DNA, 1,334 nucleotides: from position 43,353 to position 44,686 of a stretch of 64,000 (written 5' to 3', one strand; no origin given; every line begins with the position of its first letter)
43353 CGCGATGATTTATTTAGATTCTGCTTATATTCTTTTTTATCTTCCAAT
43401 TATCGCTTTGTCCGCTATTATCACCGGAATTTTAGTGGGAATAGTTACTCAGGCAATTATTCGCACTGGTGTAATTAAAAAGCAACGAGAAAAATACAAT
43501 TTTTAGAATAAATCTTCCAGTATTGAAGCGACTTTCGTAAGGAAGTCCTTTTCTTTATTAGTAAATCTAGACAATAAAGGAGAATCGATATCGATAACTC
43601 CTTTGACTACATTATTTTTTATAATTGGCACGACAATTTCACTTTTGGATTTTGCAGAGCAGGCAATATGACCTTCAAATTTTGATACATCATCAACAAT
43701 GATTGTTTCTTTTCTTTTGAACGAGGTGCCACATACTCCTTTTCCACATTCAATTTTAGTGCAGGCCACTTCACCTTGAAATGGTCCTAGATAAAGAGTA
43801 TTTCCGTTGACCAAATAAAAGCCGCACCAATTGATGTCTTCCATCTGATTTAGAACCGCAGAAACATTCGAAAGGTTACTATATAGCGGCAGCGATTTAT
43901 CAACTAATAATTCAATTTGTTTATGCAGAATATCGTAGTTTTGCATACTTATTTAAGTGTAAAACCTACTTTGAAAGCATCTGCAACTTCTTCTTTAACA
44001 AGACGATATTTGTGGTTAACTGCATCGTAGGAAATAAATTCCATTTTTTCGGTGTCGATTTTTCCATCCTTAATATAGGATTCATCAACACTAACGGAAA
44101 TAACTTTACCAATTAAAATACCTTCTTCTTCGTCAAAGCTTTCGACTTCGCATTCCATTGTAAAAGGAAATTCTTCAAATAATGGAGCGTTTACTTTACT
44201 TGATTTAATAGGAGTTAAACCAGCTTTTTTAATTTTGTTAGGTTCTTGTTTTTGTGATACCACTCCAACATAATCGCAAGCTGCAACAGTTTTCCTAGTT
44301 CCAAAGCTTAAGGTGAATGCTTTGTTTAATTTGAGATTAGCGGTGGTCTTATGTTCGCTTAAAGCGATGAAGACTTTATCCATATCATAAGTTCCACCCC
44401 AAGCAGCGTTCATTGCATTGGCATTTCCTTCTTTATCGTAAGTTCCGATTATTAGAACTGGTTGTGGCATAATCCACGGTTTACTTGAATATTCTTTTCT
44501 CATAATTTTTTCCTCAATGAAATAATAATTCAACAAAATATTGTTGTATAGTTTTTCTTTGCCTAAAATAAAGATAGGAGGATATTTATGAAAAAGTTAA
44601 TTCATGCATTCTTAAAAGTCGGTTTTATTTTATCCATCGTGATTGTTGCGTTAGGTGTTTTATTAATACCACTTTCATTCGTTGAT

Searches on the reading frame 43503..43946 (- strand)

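Call 58: search_protein_families(library=pfam, proteins=[window:43503-43946:-], max_evalue=0.01)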
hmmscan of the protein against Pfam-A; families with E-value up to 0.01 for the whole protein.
window:43503-43946:- (147 aa): 2 families
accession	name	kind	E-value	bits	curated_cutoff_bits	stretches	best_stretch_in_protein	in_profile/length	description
PF01590.32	GAF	-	3.2e-09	37.9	22.4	1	31-142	12-128/133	GAF domain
PF13185.12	GAF_2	-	3.9e-08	34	28.6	1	30-142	10-130/136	GAF domain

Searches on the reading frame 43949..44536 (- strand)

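Call 58: search_protein_families(library=pfam, proteins=[window:43949-44536:-], max_evalue=0.01)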
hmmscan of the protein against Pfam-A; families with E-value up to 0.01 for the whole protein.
window:43949-44536:- (195 aa): 1 family
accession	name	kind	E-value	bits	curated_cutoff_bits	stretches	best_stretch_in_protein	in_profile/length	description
PF01613.24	Flavin_Reduct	-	2.7e-14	54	27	1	23-153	4-136/153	Flavin reductase like domain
